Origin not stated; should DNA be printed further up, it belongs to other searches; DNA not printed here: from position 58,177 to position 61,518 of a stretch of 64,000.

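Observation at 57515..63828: Composite respiratory cluster: Rieske/cytochrome b complex with nine-heme cytochrome c fusion, adjacent to a tetraheme-c / FeS / NrfD-like module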

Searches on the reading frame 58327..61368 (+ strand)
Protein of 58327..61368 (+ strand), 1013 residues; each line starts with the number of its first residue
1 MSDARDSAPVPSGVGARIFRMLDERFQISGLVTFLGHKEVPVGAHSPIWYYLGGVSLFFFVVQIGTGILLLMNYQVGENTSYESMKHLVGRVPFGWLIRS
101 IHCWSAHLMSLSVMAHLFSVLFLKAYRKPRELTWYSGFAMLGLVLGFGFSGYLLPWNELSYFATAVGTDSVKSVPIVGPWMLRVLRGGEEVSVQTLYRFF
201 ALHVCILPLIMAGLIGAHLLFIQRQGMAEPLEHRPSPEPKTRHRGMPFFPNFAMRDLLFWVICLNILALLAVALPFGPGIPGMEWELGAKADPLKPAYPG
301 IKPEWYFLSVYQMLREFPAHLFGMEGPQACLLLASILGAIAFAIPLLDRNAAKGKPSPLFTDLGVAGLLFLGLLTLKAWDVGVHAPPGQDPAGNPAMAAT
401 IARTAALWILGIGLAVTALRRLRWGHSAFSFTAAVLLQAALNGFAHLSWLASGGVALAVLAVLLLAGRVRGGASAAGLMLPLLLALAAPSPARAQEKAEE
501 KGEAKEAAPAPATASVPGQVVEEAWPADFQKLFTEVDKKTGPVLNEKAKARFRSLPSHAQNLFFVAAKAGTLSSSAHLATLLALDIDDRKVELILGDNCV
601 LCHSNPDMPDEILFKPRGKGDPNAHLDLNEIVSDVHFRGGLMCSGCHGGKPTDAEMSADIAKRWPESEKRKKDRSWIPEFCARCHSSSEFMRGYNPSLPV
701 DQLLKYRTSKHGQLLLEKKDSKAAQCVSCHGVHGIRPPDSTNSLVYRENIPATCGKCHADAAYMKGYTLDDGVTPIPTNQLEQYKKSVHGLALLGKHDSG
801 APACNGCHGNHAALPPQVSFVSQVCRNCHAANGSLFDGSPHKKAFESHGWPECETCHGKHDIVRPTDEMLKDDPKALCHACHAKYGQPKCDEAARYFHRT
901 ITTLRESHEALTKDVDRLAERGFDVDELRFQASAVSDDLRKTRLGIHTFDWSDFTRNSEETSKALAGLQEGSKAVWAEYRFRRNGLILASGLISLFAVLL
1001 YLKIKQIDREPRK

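Call 4: search_protein_families(library=pfam, proteins=[window:58327-61368:+], max_evalue=0.01)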
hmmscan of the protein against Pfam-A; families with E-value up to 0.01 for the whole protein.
window:58327-61368:+ (1013 aa): 6 families
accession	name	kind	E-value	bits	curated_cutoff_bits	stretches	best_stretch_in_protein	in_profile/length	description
PF00033.24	Cytochrome_B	-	4e-46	157.7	27.2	1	40-226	4-189/189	Cytochrome b/b6/petB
PF13631.11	Cytochrom_B_N_2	-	7.3e-41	140.4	27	1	108-275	2-163/169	Cytochrome b(N-terminal)/b6/petB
PF14522.11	Cytochrome_C7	-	4.9e-12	45.9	24.8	1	634-730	6-66/67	Cytochrome c7 and related cytochrome c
PF09699.15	Paired_CXXCH_1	-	5.1e-12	45.7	20.6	2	723-761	6-39/41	Doubled CXXCH motif (Paired_CXXCH_1)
PF14537.11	Cytochrom_c3_2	-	7.5e-09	36.4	25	2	636-758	2-78/79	Cytochrome c3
PF00032.22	Cytochrom_B_C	-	6.8e-08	33.1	20.7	1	291-353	2-56/102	Cytochrome b(C-terminal)/b6/petD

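Call 5: search_protein_families(library=ncbifam, proteins=[window:58327-61368:+], max_evalue=0.01)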
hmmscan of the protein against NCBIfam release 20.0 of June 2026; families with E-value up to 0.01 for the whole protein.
window:58327-61368:+ (1013 aa): 8 families
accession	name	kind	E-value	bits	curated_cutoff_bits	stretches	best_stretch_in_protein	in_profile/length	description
NF002990.0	PRK03735.1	subfamily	1.9e-58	197.9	325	1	17-231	4-223/223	cytochrome b6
NF040969.1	cytb_ExtP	equivalog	1.4e-54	185.1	290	1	46-228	21-203/205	selenite/tellurite reduction operon b-type cytochrome ExtP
NF050120.1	bc1_QcrB_actin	exception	1e-35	123.5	500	1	53-326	29-309/458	cytochrome bc1 complex cytochrome b subunit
NF041076.1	cyt_b_SoxC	equivalog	4.4e-20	72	740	1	49-235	27-208/542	proton pump complex cytochrome B SoxC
TIGR03508.1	decahem_SO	subfamily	5e-10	39.3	192.2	2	795-888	88-180/258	DmsE family decaheme c-type cytochrome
TIGR01905.1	paired_CXXCH_1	subfamily_domain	2.3e-08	33.8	25.2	2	852-884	8-38/41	doubled CXXCH domain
TIGR01156.1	cytb6_f_IV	equivalog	0.0002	21.2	127.05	1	256-325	34-99/160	cytochrome b6-f complex subunit IV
NF041198.1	UshA_like_PCGU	equivalog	0.0036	16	275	1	631-760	399-510/519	UshA-like (seleno)protein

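Call 7: find_homologous_proteins(query=window:58327-61368:+)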
Query window:58327-61368:+ (1013 aa): 274 proteins with E <= 0.001 among 8000 candidates; the best 120 are listed.
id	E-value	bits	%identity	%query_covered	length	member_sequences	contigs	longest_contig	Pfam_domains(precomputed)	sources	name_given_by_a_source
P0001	0.0e+0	2325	98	100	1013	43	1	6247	PF00033.25,PF09699.16,PF14537.12,PF00032.23,PF13631.12,PF14522.12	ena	-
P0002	0.0e+0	2211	93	100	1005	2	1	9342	PF00033.25,PF09699.16,PF14537.12,PF00032.23,PF13631.12,PF14522.12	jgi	jgi:cytochrome b6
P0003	0.0e+0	2127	90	100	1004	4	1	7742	PF00033.25,PF09699.16,PF14537.12,PF00032.23,PF13631.12,PF14522.12,PF22113.2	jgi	jgi:cytochrome b6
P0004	0.0e+0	2119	91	98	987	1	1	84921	PF00033.25,PF09699.16,PF14537.12,PF00032.23,PF13631.12,PF14522.12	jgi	-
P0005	0.0e+0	2075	88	100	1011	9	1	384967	PF00033.25,PF09699.16,PF14537.12,PF00032.23,PF13631.12,PF14522.12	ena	-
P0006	0.0e+0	2032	87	100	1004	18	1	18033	PF00033.25,PF09699.16,PF14537.12,PF00032.23,PF13631.12,PF14522.12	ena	-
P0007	0.0e+0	2024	86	98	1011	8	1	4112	PF00033.25,PF09699.16,PF14537.12,PF00032.23,PF13631.12,PF14522.12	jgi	jgi:cytochrome b6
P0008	0.0e+0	1994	85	100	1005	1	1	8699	PF00033.25,PF09699.16,PF14537.12,PF00032.23,PF13631.12,PF14522.12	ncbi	ncbi:MAG: cytochrome b N-terminal domain-containing protein [Thermoanaerobaculia bacterium]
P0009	0.0e+0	1992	84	100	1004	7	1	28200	PF00033.25,PF09699.16,PF14537.12,PF00032.23,PF13631.12,PF14522.12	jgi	jgi:cytochrome b6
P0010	0.0e+0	1984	84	100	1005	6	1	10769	PF00033.25,PF09699.16,PF14537.12,PF00032.23,PF13631.12,PF14522.12,PF22113.2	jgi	jgi:predicted CXXCH cytochrome family protein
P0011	0.0e+0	1982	83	100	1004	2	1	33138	PF00033.25,PF09699.16,PF14537.12,PF00032.23,PF13631.12,PF14522.12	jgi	jgi:cytochrome b6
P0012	0.0e+0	1969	85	98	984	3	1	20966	PF00033.25,PF09699.16,PF14537.12,PF00032.23,PF13631.12,PF14522.12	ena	-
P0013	0.0e+0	1939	82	98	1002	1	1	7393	PF00033.25,PF09699.16,PF14537.12,PF00032.23,PF13631.12,PF14522.12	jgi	jgi:cytochrome b6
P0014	0.0e+0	1920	81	99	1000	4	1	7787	PF00033.25,PF09699.16,PF14537.12,PF00032.23,PF13631.12,PF14522.12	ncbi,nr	ncbi:MAG: cytochrome b N-terminal domain-containing protein [Thermoanaerobaculia bacterium]|nr:cytoc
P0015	0.0e+0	1908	80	99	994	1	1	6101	PF00033.25,PF09699.16,PF14537.12,PF00032.23,PF13631.12,PF14522.12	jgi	jgi:predicted CXXCH cytochrome family protein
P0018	0.0e+0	1865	78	99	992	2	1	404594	PF00033.25,PF09699.16,PF14537.12,PF00032.23,PF13631.12,PF14522.12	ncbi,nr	ncbi:MAG: cytochrome b N-terminal domain-containing protein [Holophagales bacterium]|nr:cytochrome b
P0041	0.0e+0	1678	71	100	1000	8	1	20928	PF00033.25,PF09699.16,PF14537.12,PF00032.23,PF13631.12,PF14522.12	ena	-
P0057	0.0e+0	1359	59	99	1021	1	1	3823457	PF00033.25,PF09699.16,PF14537.12,PF00032.23,PF13631.12,PF14522.12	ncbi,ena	-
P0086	0.0e+0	1269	56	99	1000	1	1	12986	PF00033.25,PF09699.16,PF14537.12,PF00032.23,PF13631.12,PF14522.12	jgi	-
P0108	0.0e+0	1071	52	98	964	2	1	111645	PF00033.25,PF09699.16,PF14537.12,PF00032.23,PF13631.12,PF14522.12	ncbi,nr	ncbi:MAG TPA: cytochrome b N-terminal domain-containing protein [Haliangiales bacterium]|nr:cytochro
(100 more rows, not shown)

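Call 15: find_related_loci(query=A1, collection=genome_contigs, flank=10000)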
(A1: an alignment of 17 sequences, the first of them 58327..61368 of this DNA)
Query A1 (1013 aa) in genome_contigs; peptide patterns used: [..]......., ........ (x = any residue, [..] = any of these).
599 stretches matched a pattern (row limit reached: there are more); 594 encode a relative of the query (tblastn E <= 1e-3); the best 80 are kept; 80 distinct loci.
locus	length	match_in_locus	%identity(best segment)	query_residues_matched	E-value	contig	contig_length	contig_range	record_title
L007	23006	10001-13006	86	1-1012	0e+0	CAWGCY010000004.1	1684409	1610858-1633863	MAG: Thermoanaerobaculia bacterium isolate MFD05942.bin.1.16 genome assembly, contig: contig_12379, whole genome shotgun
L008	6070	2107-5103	87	1-1010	0e+0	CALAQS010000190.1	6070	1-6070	MAG TPA_asm: uncultured Acidobacteria bacterium isolate ERR1034454_bin.53_CONCOCT_v1.1_MAG genome assembly, contig: ERZ1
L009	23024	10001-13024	86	1-1011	0e+0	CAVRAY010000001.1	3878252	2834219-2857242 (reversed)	MAG: Thermoanaerobaculia bacterium isolate MFD04944.bin.2.108 genome assembly, contig: contig_12409, whole genome shotgu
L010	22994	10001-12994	81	1-1008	0e+0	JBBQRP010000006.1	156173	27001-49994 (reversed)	MAG: Thermoanaerobaculia bacterium isolate Co_metawrap_1695 Cmw_1695_k141_9869774_length_156173_cov_24.9988, whole genom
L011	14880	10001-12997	84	1-1010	0e+0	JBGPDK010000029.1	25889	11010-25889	MAG: Thermoanaerobaculia bacterium isolate OBJ_0618_050_26 k141_4043070_length_25889_cov_18.1573, whole genome shotgun s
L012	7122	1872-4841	79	7-1010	0e+0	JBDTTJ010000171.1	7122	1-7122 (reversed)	MAG: Acidobacteriota bacterium isolate cluster3_bin.293 NODE_53898_length_7122_cov_14.310174, whole genome shotgun seque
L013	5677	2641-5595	78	7-1010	0e+0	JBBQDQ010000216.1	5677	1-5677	MAG: Thermoanaerobaculia bacterium isolate Co_metawrap_1157 Cmw_1157_k141_8149574_length_5677_cov_9.0000, whole genome s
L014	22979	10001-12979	77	5-1008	0e+0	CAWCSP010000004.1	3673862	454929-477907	MAG: uncultured Acidobacteriota bacterium isolate MFD04428.bin.1.167 genome assembly, contig: contig_20948, whole genome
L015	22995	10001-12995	88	1-1009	0e+0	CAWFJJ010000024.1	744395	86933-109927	MAG: Thermoanaerobaculia bacterium isolate MFD01872.bin.1.215 genome assembly, contig: contig_24717, whole genome shotgu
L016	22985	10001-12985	72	7-1011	0e+0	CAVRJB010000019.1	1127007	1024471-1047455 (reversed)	MAG: uncultured Acidobacteriota bacterium isolate MFD05942.bin.2.349 genome assembly, contig: contig_9777, whole genome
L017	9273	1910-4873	66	18-1010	0e+0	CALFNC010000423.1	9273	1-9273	MAG TPA_asm: uncultured Acidobacteria bacterium isolate ERR1035437_bin.117_CONCOCT_v1.1_MAG genome assembly, contig: ERZ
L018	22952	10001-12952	66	18-1010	0e+0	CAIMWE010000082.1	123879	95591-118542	MAG: uncultured Acidobacteria bacterium isolate AlinenLipids_bin-9101 genome assembly, contig: bin-9101:082/305, whole g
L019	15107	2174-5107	59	17-1010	0e+0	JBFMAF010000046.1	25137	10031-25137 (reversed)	MAG: Acidobacteriota bacterium isolate MAG131 MAG131_46, whole genome shotgun sequence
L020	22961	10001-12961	57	18-1012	0e+0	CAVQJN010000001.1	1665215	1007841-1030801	MAG: Thermoanaerobaculia bacterium isolate MFD02416.bin.1.114 genome assembly, contig: contig_30979, whole genome shotgu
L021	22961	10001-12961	56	3-1007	0e+0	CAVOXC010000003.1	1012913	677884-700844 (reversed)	MAG: uncultured Acidobacteriota bacterium isolate MFD09964.bin.2.193 genome assembly, contig: contig_215, whole genome s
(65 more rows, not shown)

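Call 26: search_solved_structures(query=window:58327-61368:+, max_evalue=0.01)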
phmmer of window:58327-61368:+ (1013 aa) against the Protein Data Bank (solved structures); distinct sequences matched with E-value up to 0.01: 55.
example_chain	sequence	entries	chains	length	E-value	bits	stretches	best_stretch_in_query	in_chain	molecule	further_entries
6rqf_I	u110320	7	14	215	1.3e-45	158.7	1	17-231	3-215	Cytochrome b6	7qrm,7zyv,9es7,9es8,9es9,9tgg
7r0w_I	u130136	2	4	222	2e-44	154.8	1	16-231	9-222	Cytochrome b6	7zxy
1vf5_A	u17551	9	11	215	2.3e-44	154.6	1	16-231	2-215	CYTOCHROME B6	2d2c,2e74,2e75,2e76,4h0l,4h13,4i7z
2zt9_A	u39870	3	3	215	5.5e-44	153.3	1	16-231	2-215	Cytochrome b6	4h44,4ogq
1q90_B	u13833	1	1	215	1.2e-43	152.2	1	17-231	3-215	Cytochrome b6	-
29ye_B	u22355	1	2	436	2.3e-41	144.6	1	20-322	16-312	Cytochrome b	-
1zrt_C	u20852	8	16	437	2.3e-41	144.6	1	20-322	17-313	Cytochrome b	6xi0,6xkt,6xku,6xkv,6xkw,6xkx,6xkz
29xz_B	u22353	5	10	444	2.6e-41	144.4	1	20-322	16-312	Cytochrome b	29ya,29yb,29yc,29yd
9fks_a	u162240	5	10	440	3e-38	134.3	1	42-322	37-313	Cytochrome b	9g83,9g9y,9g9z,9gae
2yiu_A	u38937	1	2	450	3.2e-38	134.2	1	43-322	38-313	CYTOCHROME B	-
8smr_I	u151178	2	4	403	3.5e-38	134.1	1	47-352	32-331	Cytochrome b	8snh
9h8t_J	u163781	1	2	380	8.8e-37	129.5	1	39-338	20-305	Cytochrome b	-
6kls_B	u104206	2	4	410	9.1e-37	129.4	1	18-346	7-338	cytochrome b subunit | Cytochrome b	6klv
1bcc_C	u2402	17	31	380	9.3e-37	129.4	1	40-352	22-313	UBIQUINOL CYTOCHROME C OXIDOREDUCTASE | Cytochrome b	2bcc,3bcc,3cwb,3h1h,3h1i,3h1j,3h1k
8zos_A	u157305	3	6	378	3.3e-36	127.6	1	39-344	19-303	Cytochrome b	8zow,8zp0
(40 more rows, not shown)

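Call 38: find_encoding_contigs(protein=P0057, flank=10000, max_places=2)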
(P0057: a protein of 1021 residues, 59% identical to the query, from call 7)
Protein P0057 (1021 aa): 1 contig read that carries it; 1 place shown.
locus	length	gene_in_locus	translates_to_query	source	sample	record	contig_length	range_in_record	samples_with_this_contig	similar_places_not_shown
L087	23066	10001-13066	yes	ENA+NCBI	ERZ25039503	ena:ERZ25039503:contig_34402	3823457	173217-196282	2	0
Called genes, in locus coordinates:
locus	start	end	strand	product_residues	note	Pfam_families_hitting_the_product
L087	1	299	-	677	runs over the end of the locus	PF16656:Pur_ac_phosph_N, PF00149:Metallophos, PF24517:CBM96 (faint)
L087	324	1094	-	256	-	PF13371:TPR_9 (faint), PF13432:TPR_16 (faint), PF13431:TPR_17 (faint), PF07719:TPR_2 (faint), PF13181:TPR_8 (faint), PF14559:TPR_19 (weak), PF13428:TPR_14 (weak)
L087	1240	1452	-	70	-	PF07969:Amidohydro_3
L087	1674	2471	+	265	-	-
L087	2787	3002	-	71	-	-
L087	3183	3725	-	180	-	PF00111:Fer2, PF13085:Fer2_3 (weak), PF01799:Fer2_2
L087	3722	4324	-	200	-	PF00440:TetR_N, PF17932:TetR_C_24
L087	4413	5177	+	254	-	PF00903:Glyoxalase, PF18029:Glyoxalase_6, PF00903:Glyoxalase (weak)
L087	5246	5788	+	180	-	PF05163:DinB, PF12867:DinB_2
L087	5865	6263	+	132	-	PF01951:Archease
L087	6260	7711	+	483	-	PF01139:RtcB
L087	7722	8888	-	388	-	PF18845:baeRF_family3, PF18848:baeRF_family6, PF18849:baeRF_family7, PF18851:baeRF_family8, PF18855:baeRF_family11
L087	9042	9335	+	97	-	-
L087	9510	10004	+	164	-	PF25471:TM_PetC (weak), PF00355:Rieske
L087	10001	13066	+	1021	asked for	PF00033:Cytochrome_B, PF13631:Cytochrom_B_N_2, PF00032:Cytochrom_B_C, PF09699:Paired_CXXCH_1 (faint), PF14522:Cytochrome_C7 (faint), PF14537:Cytochrom_c3_2 (faint)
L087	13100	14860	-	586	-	-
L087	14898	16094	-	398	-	PF03916:NrfD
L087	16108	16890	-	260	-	PF13187:Fer4_9 (faint), PF00037:Fer4 (weak), PF12797:Fer4_2, PF12838:Fer4_7, PF13237:Fer4_10 (weak), PF13247:Fer4_11, PF00037:Fer4 (weak), PF12797:Fer4_2 (weak), +3 more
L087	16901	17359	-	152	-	PF09699:Paired_CXXCH_1 (faint), PF14537:Cytochrom_c3_2 (faint), PF14522:Cytochrome_C7 (weak)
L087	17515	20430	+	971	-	-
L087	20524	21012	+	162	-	PF04972:BON, PF01476:LysM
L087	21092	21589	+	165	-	PF11412:DsbD_N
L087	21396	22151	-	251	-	-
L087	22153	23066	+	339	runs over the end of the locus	-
